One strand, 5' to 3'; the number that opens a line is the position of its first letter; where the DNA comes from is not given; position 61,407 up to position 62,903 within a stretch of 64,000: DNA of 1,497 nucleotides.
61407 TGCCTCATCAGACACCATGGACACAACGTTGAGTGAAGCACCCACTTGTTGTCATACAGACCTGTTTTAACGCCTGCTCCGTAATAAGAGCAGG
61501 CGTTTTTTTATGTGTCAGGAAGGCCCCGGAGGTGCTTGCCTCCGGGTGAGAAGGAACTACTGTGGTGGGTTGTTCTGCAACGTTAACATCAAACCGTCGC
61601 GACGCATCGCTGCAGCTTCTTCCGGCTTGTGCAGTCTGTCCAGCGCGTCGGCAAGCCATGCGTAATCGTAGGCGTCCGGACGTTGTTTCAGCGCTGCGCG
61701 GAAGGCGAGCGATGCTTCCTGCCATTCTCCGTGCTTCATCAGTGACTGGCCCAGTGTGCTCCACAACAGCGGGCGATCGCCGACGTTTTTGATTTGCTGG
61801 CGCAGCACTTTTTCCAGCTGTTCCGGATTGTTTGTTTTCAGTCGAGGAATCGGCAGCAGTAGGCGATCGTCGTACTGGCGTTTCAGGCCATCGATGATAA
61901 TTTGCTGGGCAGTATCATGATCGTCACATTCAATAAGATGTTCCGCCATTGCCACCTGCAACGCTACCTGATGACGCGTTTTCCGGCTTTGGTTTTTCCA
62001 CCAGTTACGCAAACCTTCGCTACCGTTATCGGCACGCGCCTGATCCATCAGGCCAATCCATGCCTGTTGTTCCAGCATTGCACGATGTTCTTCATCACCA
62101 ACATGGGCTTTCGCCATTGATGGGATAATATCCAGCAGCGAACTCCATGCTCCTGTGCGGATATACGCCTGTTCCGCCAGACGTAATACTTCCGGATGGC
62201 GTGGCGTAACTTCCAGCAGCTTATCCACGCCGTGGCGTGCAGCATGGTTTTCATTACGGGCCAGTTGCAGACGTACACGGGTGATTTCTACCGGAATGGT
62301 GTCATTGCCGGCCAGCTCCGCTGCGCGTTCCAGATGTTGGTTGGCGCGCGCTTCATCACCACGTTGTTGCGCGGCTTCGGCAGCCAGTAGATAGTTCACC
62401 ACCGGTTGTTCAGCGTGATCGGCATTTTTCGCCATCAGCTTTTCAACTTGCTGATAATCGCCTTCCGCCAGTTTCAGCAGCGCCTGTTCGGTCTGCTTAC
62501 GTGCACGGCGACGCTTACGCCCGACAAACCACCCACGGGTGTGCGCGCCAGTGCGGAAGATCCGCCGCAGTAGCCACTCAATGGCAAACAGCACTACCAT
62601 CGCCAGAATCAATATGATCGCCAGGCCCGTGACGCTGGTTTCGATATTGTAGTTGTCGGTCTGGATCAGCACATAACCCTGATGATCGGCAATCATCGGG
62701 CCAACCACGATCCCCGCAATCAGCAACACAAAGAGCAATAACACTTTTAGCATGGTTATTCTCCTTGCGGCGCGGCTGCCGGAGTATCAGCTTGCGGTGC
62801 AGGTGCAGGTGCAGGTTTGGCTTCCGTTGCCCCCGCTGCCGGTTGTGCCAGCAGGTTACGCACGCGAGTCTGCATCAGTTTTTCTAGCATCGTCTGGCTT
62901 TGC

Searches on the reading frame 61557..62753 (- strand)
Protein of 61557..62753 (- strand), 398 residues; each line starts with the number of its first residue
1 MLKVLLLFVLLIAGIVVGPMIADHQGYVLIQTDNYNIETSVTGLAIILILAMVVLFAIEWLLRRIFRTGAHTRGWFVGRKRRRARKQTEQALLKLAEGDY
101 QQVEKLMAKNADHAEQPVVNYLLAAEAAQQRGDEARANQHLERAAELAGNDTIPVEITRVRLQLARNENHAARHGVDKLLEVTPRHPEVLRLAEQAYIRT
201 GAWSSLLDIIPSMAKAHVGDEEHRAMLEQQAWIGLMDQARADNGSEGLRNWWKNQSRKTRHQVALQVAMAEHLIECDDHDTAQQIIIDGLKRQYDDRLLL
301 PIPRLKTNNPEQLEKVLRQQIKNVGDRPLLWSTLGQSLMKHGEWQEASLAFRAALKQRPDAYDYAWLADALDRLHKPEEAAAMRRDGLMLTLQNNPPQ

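Call 5: search_protein_families(library=pfam, proteins=[window:61557-62753:-])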
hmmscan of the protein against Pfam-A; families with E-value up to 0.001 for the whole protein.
window:61557-62753:- (398 aa): 5 families
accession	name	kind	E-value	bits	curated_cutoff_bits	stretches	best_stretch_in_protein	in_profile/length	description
PF07219.19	HemY_N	-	2e-35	121.5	31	1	26-132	1-107/107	HemY protein N-terminus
PF07719.23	TPR_2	-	1.3e-07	31.7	27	1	329-360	2-33/34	Tetratricopeptide repeat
PF13428.12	TPR_14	-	6.2e-07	29.9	23.5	0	330-364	3-37/44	Tetratricopeptide repeat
PF14559.12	TPR_19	-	9.8e-06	26.3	25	0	130-194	3-66/68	Tetratricopeptide repeat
PF13432.12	TPR_16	-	0.00036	21.4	32.7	1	334-382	3-52/65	Tetratricopeptide repeat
